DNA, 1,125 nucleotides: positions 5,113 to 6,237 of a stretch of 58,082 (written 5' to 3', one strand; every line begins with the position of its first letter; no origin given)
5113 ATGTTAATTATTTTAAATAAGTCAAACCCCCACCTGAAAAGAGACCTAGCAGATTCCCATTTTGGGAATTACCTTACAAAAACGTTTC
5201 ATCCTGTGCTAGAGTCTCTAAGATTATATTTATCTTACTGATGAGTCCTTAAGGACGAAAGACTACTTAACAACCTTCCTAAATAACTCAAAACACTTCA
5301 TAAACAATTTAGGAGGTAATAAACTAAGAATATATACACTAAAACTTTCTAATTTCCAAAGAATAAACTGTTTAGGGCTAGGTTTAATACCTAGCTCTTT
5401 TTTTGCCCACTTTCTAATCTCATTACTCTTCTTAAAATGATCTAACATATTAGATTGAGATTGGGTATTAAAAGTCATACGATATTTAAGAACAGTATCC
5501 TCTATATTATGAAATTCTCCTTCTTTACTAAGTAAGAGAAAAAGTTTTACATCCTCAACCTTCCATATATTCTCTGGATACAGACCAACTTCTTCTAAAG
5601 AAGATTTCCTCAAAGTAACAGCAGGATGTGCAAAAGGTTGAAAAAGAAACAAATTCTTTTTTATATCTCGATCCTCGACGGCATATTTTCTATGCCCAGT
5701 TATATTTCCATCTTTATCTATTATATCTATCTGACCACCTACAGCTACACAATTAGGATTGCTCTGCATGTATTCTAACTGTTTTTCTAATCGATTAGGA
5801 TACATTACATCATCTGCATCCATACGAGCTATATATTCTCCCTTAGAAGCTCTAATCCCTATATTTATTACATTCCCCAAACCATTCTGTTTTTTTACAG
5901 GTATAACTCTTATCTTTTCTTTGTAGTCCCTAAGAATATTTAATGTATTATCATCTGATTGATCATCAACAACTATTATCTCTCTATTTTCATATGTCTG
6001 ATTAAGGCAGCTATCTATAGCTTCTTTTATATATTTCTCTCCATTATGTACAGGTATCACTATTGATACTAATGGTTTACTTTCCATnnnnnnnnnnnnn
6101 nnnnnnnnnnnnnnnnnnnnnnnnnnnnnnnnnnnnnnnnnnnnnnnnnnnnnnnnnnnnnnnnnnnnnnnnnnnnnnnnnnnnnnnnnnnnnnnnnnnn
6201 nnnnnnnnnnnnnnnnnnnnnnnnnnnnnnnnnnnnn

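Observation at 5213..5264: Complete type III hammerhead ribozyme motif in the spacer between two convergent genes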

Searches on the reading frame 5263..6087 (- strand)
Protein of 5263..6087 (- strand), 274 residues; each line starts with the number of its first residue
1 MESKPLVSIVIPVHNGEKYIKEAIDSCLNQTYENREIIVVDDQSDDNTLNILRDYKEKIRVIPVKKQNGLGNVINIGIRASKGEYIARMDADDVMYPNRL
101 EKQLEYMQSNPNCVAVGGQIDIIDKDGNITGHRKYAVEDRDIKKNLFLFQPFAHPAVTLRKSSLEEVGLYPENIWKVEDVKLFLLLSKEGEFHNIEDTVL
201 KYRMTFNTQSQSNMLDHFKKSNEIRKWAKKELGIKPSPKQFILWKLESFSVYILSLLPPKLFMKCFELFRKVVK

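Call 9: search_protein_families(library=pfam, proteins=[window:5263-6087:-], max_evalue=0.01)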
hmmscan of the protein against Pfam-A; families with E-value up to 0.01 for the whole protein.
window:5263-6087:- (274 aa): 4 families
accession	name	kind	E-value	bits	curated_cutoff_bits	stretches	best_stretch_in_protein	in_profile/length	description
PF00535.33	Glycos_transf_2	-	6.5e-41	140.5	23.3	1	8-167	1-167/168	Glycosyl transferase family 2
PF10111.15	Glyco_tranf_2_2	-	3.6e-17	63.2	27.3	1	8-205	1-218/276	Glycosyltransferase like family 2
PF13641.12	Glyco_tranf_2_3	-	6.1e-14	53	27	1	7-117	3-120/230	Glycosyltransferase like family 2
PF13704.12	Glyco_tranf_2_4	-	0.0002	22.2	27.5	1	19-96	6-85/98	Glycosyl transferase family 2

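Call 11: find_encoding_contigs(protein=window:5263-6087:-, flank=3000, max_places=10)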
Protein window:5263-6087:- (274 aa): no gene with exactly this product is on record in the collection.

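Call 31: find_homologous_proteins(query=window:5266-6087:-, max_evalue=1e-40)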
Query window:5266-6087:- (274 aa): 319 proteins with E <= 1e-40 among 1729 candidates; the best 120 are listed.
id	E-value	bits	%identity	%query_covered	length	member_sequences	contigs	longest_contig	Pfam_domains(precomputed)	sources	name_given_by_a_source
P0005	1.2e-179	613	100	100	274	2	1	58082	PF10111.15,PF13641.13,PF00535.33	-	-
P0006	3.4e-163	559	89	100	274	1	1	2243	PF10111.15,PF13641.13,PF00535.33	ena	-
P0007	1.0e-162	558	90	100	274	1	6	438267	PF10111.15,PF13641.13,PF00535.33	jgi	jgi:glycosyltransferase involved in cell wall biosynthesis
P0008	1.0e-159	548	87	100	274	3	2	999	PF10111.15,PF13641.13,PF00535.33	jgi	-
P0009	3.5e-159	546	87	100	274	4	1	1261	PF10111.15,PF13641.13,PF00535.33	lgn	-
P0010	1.6e-158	544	86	100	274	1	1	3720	PF10111.15,PF13641.13,PF00535.33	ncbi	-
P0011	2.4e-158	544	85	100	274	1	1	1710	PF10111.15,PF13641.13,PF00535.33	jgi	jgi:glycosyltransferase involved in cell wall biosynthesis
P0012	1.5e-157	541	86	100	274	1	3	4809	PF10111.15,PF13641.13,PF00535.33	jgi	jgi:glycosyltransferase involved in cell wall biosynthesis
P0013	1.9e-157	541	86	100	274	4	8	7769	PF10111.15,PF13641.13,PF00535.33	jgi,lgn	jgi:glycosyltransferase involved in cell wall biosynthesis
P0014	9.2e-154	529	87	98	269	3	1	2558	PF10111.15,PF13641.13,PF00535.33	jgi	jgi:glycosyltransferase involved in cell wall biosynthesis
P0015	8.5e-152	522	82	100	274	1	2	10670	PF10111.15,PF13641.13,PF00535.33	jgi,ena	-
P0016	3.2e-150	517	82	100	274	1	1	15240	PF10111.15,PF13641.13,PF00535.33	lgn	-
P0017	3.2e-147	507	81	100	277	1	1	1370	PF10111.15,PF13641.13,PF00535.33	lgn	-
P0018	3.5e-145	500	80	100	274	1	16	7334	PF10111.15,PF13641.13,PF00535.33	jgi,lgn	jgi:glycosyltransferase involved in cell wall biosynthesis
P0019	1.7e-144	498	77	100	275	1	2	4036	PF10111.15,PF13641.13,PF00535.33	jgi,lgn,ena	-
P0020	2.6e-144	498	77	100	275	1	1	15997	PF10111.15,PF13641.13,PF00535.33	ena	-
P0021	6.5e-144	496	77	100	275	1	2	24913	PF10111.15,PF13641.13,PF00535.33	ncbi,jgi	jgi:glycosyltransferase involved in cell wall biosynthesis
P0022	7.2e-144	496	77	100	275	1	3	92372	PF10111.15,PF13641.13,PF00535.33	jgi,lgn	-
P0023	1.3e-143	495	77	100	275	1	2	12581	PF10111.15,PF13641.13,PF00535.33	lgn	-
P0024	1.9e-143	495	77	100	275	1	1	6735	PF10111.15,PF13641.13,PF00535.33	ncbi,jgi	jgi:glycosyltransferase involved in cell wall biosynthesis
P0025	1.9e-143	495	76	100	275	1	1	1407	PF10111.15,PF13641.13,PF00535.33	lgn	-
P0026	5.2e-143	493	76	100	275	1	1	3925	PF10111.15,PF13641.13,PF00535.33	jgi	-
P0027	6.2e-143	493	77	100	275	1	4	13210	PF10111.15,PF13641.13,PF00535.33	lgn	-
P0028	8.6e-143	493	76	100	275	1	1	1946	PF10111.15,PF13641.13,PF00535.33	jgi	-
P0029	1.0e-142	492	76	100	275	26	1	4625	PF10111.15,PF13641.13,PF00535.33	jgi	-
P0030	1.6e-142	492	76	100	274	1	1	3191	PF10111.15,PF13641.13,PF00535.33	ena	-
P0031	2.3e-142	491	76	100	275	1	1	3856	PF10111.15,PF13641.13,PF00535.33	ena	-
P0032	2.4e-142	491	76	100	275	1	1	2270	PF10111.15,PF13641.13,PF00535.33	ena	-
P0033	4.2e-142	490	77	100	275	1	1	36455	PF10111.15,PF13641.13,PF00535.33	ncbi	-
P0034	4.3e-142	490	75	100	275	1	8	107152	PF10111.15,PF13641.13,PF00535.33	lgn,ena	-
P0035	9.3e-142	489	75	100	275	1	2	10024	PF10111.15,PF13641.13,PF00535.33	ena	-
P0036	1.5e-141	488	75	100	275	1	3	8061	PF10111.15,PF13641.13,PF00535.33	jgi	-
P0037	1.8e-141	488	76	100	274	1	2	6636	PF10111.15,PF13641.13,PF00535.33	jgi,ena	-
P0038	2.0e-141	488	76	100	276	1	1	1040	PF10111.15,PF13641.13,PF00535.33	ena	-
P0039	2.5e-141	488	76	100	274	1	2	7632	PF10111.15,PF13641.13,PF00535.33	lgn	-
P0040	2.9e-141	488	75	100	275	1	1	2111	PF10111.15,PF13641.13,PF00535.33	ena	-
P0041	4.9e-141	487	76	100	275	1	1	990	PF10111.15,PF13641.13,PF00535.33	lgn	-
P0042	8.5e-141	486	75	100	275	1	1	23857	PF10111.15,PF13641.13,PF00535.33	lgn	-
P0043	1.0e-140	486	75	100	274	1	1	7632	PF10111.15,PF13641.13,PF00535.33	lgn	-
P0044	1.1e-140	486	76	99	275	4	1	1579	PF10111.15,PF13641.13,PF00535.33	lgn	-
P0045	1.2e-140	486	77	100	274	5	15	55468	PF10111.15,PF13641.13,PF00535.33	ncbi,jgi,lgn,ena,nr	ncbi:MAG: glycosyltransferase [Candidatus Dojkabacteria bacterium]|jgi:glycosyltransferase involved 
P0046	1.9e-140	485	76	100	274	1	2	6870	PF10111.15,PF13641.13,PF00535.33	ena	-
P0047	2.4e-140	485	75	100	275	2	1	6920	PF10111.15,PF13641.13,PF00535.33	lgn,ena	-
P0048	2.6e-140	484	75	100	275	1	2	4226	PF10111.15,PF13641.13,PF00535.33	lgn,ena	-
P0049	2.9e-140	484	75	100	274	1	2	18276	PF10111.15,PF13641.13,PF00535.33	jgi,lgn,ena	-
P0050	3.0e-140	484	75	100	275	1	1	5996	PF10111.15,PF13641.13,PF00535.33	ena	-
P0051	4.4e-140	484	75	100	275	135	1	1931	PF10111.15,PF13641.13,PF00535.33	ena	-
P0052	5.6e-140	483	75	100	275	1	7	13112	PF10111.15,PF13641.13,PF00535.33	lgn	-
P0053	5.8e-140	483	76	99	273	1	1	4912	PF10111.15,PF13641.13,PF00535.33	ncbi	-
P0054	7.9e-140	483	75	100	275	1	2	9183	PF10111.15,PF13641.13,PF00535.33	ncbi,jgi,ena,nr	ncbi:MAG TPA: glycosyltransferase [Candidatus Dojkabacteria bacterium]|nr:glycosyltransferase [Candi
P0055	1.9e-139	482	76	98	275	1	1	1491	PF10111.15,PF13641.13,PF00535.33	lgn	-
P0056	2.4e-139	481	75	100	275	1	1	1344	PF10111.15,PF13641.13,PF00535.33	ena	-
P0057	3.2e-139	481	75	100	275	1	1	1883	PF10111.15,PF13641.13,PF00535.33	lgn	-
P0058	6.6e-139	480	75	100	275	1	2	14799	PF10111.15,PF13641.13,PF00535.33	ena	-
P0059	6.7e-139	480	75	100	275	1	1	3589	PF10111.15,PF13641.13,PF00535.33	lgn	-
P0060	7.8e-139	480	74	100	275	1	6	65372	PF10111.15,PF13641.13,PF00535.33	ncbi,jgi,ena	-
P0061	1.1e-138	479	77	99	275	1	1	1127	PF10111.15,PF13641.13,PF00535.33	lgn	-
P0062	1.3e-138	479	77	100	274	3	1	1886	PF10111.15,PF13641.13,PF00535.33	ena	-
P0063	1.3e-138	479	74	100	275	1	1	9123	PF10111.15,PF13641.13,PF00535.33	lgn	-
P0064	1.3e-138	479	74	100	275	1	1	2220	PF10111.15,PF13641.13,PF00535.33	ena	-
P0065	1.9e-138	478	76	100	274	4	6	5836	PF10111.15,PF13641.13,PF00535.33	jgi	jgi:glycosyltransferase involved in cell wall biosynthesis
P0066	2.1e-138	478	74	100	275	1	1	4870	PF10111.15,PF13641.13,PF00535.33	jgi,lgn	jgi:glycosyltransferase involved in cell wall biosynthesis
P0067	2.5e-138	478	74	100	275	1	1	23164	PF10111.15,PF13641.13,PF00535.33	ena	-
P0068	2.7e-138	478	76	99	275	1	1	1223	PF10111.15,PF13641.13,PF00535.33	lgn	-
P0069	3.0e-138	478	74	100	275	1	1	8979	PF10111.15,PF13641.13,PF00535.33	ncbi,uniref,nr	ncbi:glycosyltransferase [Candidatus Dojkabacteria bacterium]|uniref:Glycosyltransferase n=1 Tax=Can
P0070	3.0e-138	478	75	100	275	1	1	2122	PF10111.15,PF13641.13,PF00535.33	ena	-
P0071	3.0e-138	478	74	100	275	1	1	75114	PF10111.15,PF13641.13,PF00535.33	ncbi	-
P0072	3.3e-138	478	74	100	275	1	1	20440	PF10111.15,PF13641.13,PF00535.33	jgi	-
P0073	4.3e-138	477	74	100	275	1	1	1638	PF10111.15,PF13641.13,PF00535.33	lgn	-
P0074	5.0e-138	477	73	100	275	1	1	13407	PF10111.15,PF13641.13,PF00535.33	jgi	-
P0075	5.0e-138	477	74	100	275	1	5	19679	PF10111.15,PF13641.13,PF00535.33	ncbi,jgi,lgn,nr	ncbi:glycosyltransferase [Candidatus Dojkabacteria bacterium]|nr:glycosyltransferase [Candidatus Doj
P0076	5.5e-138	477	74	100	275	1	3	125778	PF10111.15,PF13641.13,PF00535.33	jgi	jgi:glycosyltransferase involved in cell wall biosynthesis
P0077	5.8e-138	477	73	99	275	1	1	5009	PF10111.15,PF13641.13,PF00535.33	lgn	-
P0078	6.1e-138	477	73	100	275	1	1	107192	PF10111.15,PF13641.13,PF00535.33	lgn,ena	-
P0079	6.5e-138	477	74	100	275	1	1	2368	PF10111.15,PF13641.13,PF00535.33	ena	-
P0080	6.9e-138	477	74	99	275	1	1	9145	PF10111.15,PF13641.13,PF00535.33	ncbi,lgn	-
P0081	9.5e-138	476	75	100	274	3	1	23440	PF10111.15,PF13641.13,PF00535.33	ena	-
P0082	1.0e-137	476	73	100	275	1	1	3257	PF10111.15,PF13641.13,PF00535.33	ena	-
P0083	1.0e-137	476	74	100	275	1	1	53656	PF10111.15,PF13641.13,PF00535.33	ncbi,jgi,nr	ncbi:MAG: glycosyltransferase [Candidatus Dojkabacteria bacterium]|jgi:glycosyltransferase involved 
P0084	1.1e-137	476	73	100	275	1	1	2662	PF10111.15,PF13641.13,PF00535.33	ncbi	-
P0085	1.4e-137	476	74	100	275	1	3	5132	PF10111.15,PF13641.13,PF00535.33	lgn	-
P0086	1.4e-137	476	74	100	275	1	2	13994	PF10111.15,PF13641.13,PF00535.33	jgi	jgi:glycosyltransferase involved in cell wall biosynthesis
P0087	1.5e-137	475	74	100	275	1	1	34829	PF10111.15,PF13641.13,PF00535.33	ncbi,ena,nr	ncbi:MAG TPA: glycosyltransferase [Candidatus Dojkabacteria bacterium]|nr:glycosyltransferase [Candi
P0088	1.6e-137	475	74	99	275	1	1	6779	PF10111.15,PF13641.13,PF00535.33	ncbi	-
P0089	1.7e-137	475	74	99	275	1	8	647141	PF10111.15,PF13641.13,PF00535.33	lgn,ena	-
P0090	1.7e-137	475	75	100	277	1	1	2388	PF10111.15,PF13641.13,PF00535.33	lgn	-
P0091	1.7e-137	475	74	100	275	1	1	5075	PF10111.15,PF13641.13,PF00535.33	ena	-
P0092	2.0e-137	475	74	100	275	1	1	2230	PF10111.15,PF13641.13,PF00535.33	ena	-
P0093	2.1e-137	475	75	100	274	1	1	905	PF10111.15,PF13641.13,PF00535.33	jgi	jgi:glycosyltransferase involved in cell wall biosynthesis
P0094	2.4e-137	475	74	100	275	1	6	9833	PF10111.15,PF13641.13,PF00535.33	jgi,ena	-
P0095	2.7e-137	475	74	100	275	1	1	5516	PF10111.15,PF13641.13,PF00535.33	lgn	-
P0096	3.5e-137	474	73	100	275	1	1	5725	PF10111.15,PF13641.13,PF00535.33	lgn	-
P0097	3.5e-137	474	74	100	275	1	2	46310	PF10111.15,PF13641.13,PF00535.33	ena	-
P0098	3.8e-137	474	74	100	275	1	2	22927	PF10111.15,PF13641.13,PF00535.33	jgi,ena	-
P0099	4.5e-137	474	73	100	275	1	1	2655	PF10111.15,PF13641.13,PF00535.33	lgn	-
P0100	4.5e-137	474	74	100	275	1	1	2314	PF10111.15,PF13641.13,PF00535.33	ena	-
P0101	5.0e-137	474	74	100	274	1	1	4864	PF10111.15,PF13641.13,PF00535.33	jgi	jgi:glycosyltransferase involved in cell wall biosynthesis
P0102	5.9e-137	473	76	100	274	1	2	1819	PF10111.15,PF13641.13,PF00535.33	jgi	jgi:glycosyltransferase involved in cell wall biosynthesis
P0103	6.1e-137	473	75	99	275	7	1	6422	PF10111.15,PF13641.13,PF00535.33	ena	-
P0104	6.5e-137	473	75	100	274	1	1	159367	PF10111.15,PF13641.13,PF00535.33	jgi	jgi:glycosyltransferase involved in cell wall biosynthesis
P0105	6.9e-137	473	74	100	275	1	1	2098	PF10111.15,PF13641.13,PF00535.33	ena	-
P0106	7.8e-137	473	74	100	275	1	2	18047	PF10111.15,PF13641.13,PF00535.33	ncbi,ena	-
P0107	8.2e-137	473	74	100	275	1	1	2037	PF10111.15,PF13641.13,PF00535.33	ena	-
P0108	9.9e-137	473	73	100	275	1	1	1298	PF10111.15,PF13641.13,PF00535.33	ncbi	-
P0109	1.5e-136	472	73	100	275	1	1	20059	PF10111.15,PF13641.13,PF00535.33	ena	-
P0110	1.8e-136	472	73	100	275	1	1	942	PF10111.15,PF13641.13,PF00535.33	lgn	-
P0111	1.9e-136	472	74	99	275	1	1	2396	PF10111.15,PF13641.13,PF00535.33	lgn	-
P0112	2.0e-136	472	74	100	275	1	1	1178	PF10111.15,PF13641.13,PF00535.33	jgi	jgi:glycosyltransferase involved in cell wall biosynthesis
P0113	2.0e-136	472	74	100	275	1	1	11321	PF10111.15,PF13641.13,PF00535.33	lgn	-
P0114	2.1e-136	472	74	100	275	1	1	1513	PF10111.15,PF13641.13,PF00535.33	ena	-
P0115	2.3e-136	472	73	100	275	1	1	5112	PF10111.15,PF13641.13,PF00535.33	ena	-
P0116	2.7e-136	471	73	100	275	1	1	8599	PF10111.15,PF13641.13,PF00535.33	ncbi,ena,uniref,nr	ncbi:MAG: Glycosyl transferase family 2 [candidate division WS6 bacterium GW2011_GWE1_34_7]|uniref:G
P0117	3.0e-136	471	74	99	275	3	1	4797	PF10111.15,PF13641.13,PF00535.33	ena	-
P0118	3.2e-136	471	73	99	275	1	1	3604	PF10111.15,PF13641.13,PF00535.33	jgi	-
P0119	4.0e-136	471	71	100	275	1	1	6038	PF10111.15,PF13641.13,PF00535.33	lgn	-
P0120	4.3e-136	471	74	99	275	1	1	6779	PF10111.15,PF13641.13,PF00535.33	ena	-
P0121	4.9e-136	470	73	100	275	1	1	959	PF10111.15,PF13641.13,PF00535.33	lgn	-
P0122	5.1e-136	470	73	100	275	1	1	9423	PF10111.15,PF13641.13,PF00535.33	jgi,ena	-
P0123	5.7e-136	470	73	100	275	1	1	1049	PF10111.15,PF13641.13,PF00535.33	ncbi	-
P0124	5.8e-136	470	73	100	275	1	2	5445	PF10111.15,PF13641.13,PF00535.33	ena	-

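Call 32: find_encoding_contigs(protein=P0007, flank=2000, max_places=10)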
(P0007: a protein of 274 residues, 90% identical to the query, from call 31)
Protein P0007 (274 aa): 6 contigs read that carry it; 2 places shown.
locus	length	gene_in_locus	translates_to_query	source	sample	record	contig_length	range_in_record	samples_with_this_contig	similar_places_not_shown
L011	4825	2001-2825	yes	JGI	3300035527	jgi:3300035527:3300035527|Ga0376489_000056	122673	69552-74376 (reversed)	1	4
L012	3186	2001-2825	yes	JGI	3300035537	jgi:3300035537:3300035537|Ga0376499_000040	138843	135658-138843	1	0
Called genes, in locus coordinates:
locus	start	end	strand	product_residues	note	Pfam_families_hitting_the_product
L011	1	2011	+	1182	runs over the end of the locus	-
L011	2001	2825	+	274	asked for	PF00535:Glycos_transf_2, PF10111:Glyco_tranf_2_2, PF13641:Glyco_tranf_2_3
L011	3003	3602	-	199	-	-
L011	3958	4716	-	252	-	PF00535:Glycos_transf_2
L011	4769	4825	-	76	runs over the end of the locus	-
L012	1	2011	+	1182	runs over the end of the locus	-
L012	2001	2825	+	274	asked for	PF00535:Glycos_transf_2, PF10111:Glyco_tranf_2_2, PF13641:Glyco_tranf_2_3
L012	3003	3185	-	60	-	?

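Call 33: find_encoding_contigs(protein=P0006, flank=2000, max_places=10)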
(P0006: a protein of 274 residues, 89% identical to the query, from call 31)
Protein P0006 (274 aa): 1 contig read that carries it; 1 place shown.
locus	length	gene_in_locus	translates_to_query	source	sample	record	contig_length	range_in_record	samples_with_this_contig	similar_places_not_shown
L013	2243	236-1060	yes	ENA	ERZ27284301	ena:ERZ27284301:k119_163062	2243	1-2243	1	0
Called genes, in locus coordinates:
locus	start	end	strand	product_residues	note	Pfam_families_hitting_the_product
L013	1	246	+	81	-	?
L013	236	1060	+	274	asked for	PF00535:Glycos_transf_2, PF10111:Glyco_tranf_2_2, PF13641:Glyco_tranf_2_3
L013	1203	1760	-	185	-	-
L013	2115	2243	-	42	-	?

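Call 34: find_encoding_contigs(protein=P0013, flank=2000, max_places=10)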
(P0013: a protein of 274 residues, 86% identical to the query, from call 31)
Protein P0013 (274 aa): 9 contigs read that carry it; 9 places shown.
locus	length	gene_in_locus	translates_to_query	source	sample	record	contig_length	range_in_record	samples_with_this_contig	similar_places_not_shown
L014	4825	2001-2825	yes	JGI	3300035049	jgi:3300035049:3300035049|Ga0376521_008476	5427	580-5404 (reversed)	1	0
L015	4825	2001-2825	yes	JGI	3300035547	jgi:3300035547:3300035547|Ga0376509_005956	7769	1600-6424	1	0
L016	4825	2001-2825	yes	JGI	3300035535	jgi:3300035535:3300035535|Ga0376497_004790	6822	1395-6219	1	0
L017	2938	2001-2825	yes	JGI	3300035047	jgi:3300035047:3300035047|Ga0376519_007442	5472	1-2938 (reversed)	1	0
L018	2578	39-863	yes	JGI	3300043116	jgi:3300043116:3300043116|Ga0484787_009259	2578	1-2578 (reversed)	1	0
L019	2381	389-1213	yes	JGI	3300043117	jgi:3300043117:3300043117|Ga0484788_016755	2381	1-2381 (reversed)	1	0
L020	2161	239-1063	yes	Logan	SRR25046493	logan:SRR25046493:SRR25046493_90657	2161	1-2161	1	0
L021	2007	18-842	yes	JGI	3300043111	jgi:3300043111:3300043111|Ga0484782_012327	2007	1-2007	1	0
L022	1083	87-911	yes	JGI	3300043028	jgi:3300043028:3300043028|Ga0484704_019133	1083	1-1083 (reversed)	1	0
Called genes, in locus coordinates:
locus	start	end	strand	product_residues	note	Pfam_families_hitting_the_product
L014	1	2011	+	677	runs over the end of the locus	?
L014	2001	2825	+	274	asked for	PF00535:Glycos_transf_2, PF10111:Glyco_tranf_2_2, PF13641:Glyco_tranf_2_3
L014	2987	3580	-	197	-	-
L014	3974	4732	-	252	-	PF00535:Glycos_transf_2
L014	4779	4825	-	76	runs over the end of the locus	-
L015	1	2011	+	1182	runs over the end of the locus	-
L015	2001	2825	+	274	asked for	PF00535:Glycos_transf_2, PF10111:Glyco_tranf_2_2, PF13641:Glyco_tranf_2_3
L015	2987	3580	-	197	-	-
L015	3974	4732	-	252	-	PF00535:Glycos_transf_2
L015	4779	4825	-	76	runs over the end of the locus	-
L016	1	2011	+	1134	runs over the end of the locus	?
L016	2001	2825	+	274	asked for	PF00535:Glycos_transf_2, PF10111:Glyco_tranf_2_2, PF13641:Glyco_tranf_2_3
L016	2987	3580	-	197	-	-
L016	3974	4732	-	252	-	PF00535:Glycos_transf_2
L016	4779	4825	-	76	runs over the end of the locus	-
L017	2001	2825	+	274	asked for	PF00535:Glycos_transf_2, PF10111:Glyco_tranf_2_2, PF13641:Glyco_tranf_2_3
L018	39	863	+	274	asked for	PF00535:Glycos_transf_2, PF10111:Glyco_tranf_2_2, PF13641:Glyco_tranf_2_3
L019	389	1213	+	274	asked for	PF00535:Glycos_transf_2, PF10111:Glyco_tranf_2_2, PF13641:Glyco_tranf_2_3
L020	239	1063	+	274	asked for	PF00535:Glycos_transf_2, PF10111:Glyco_tranf_2_2, PF13641:Glyco_tranf_2_3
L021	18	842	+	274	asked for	PF00535:Glycos_transf_2, PF10111:Glyco_tranf_2_2, PF13641:Glyco_tranf_2_3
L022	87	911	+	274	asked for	PF00535:Glycos_transf_2, PF10111:Glyco_tranf_2_2, PF13641:Glyco_tranf_2_3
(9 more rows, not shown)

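Call 37: find_encoding_contigs(protein=P0016, flank=2000, max_places=10)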
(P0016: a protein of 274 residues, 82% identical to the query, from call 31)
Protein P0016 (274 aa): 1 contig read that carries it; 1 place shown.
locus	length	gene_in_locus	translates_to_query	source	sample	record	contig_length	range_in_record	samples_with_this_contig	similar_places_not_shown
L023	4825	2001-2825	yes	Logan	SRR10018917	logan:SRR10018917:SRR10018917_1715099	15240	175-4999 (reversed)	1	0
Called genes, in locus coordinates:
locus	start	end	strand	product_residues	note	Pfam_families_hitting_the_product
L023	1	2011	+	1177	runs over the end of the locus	-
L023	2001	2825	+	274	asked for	PF00535:Glycos_transf_2, PF10111:Glyco_tranf_2_2, PF13641:Glyco_tranf_2_3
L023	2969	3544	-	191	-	-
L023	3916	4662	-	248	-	PF00535:Glycos_transf_2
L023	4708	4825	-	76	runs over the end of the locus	-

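Call 38: find_encoding_contigs(protein=P0018, flank=2000, max_places=10)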
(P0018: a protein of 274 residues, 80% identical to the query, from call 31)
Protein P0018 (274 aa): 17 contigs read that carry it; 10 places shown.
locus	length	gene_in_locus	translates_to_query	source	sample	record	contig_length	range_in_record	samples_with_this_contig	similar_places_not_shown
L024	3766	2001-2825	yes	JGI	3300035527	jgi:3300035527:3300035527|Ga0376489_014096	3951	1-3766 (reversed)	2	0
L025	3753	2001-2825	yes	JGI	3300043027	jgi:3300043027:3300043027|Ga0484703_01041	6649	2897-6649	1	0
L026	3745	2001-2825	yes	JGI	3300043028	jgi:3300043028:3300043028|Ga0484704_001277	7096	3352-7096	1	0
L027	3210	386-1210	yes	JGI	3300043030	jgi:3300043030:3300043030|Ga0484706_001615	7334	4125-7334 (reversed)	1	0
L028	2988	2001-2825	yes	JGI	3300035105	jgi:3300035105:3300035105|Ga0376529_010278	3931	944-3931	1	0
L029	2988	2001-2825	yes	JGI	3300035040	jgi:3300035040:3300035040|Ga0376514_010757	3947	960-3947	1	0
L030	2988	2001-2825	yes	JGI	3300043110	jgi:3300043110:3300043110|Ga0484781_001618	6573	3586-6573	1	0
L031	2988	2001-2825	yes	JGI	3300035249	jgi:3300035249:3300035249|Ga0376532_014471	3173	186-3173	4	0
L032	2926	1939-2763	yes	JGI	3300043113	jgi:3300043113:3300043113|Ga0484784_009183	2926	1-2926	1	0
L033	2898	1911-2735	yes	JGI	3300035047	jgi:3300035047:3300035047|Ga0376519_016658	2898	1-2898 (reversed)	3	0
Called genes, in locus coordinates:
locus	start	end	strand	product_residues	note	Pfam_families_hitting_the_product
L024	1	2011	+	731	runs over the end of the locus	?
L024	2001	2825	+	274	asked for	PF00535:Glycos_transf_2, PF10111:Glyco_tranf_2_2, PF13641:Glyco_tranf_2_3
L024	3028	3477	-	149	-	-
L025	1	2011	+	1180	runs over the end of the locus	-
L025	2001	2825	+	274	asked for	PF00535:Glycos_transf_2, PF10111:Glyco_tranf_2_2, PF13641:Glyco_tranf_2_3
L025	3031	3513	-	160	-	-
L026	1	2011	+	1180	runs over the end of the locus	-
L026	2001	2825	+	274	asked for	PF00535:Glycos_transf_2, PF10111:Glyco_tranf_2_2, PF13641:Glyco_tranf_2_3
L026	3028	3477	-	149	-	-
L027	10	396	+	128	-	-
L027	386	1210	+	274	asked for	PF00535:Glycos_transf_2, PF10111:Glyco_tranf_2_2, PF13641:Glyco_tranf_2_3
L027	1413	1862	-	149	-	-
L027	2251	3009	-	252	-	PF00535:Glycos_transf_2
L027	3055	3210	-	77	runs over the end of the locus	-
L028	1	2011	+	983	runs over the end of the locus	?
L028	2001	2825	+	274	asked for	PF00535:Glycos_transf_2, PF10111:Glyco_tranf_2_2, PF13641:Glyco_tranf_2_3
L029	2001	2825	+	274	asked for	PF00535:Glycos_transf_2, PF10111:Glyco_tranf_2_2, PF13641:Glyco_tranf_2_3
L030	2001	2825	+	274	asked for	PF00535:Glycos_transf_2, PF10111:Glyco_tranf_2_2, PF13641:Glyco_tranf_2_3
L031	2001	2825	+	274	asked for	PF00535:Glycos_transf_2, PF10111:Glyco_tranf_2_2, PF13641:Glyco_tranf_2_3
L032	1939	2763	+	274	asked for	PF00535:Glycos_transf_2, PF10111:Glyco_tranf_2_2, PF13641:Glyco_tranf_2_3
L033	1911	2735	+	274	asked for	PF00535:Glycos_transf_2, PF10111:Glyco_tranf_2_2, PF13641:Glyco_tranf_2_3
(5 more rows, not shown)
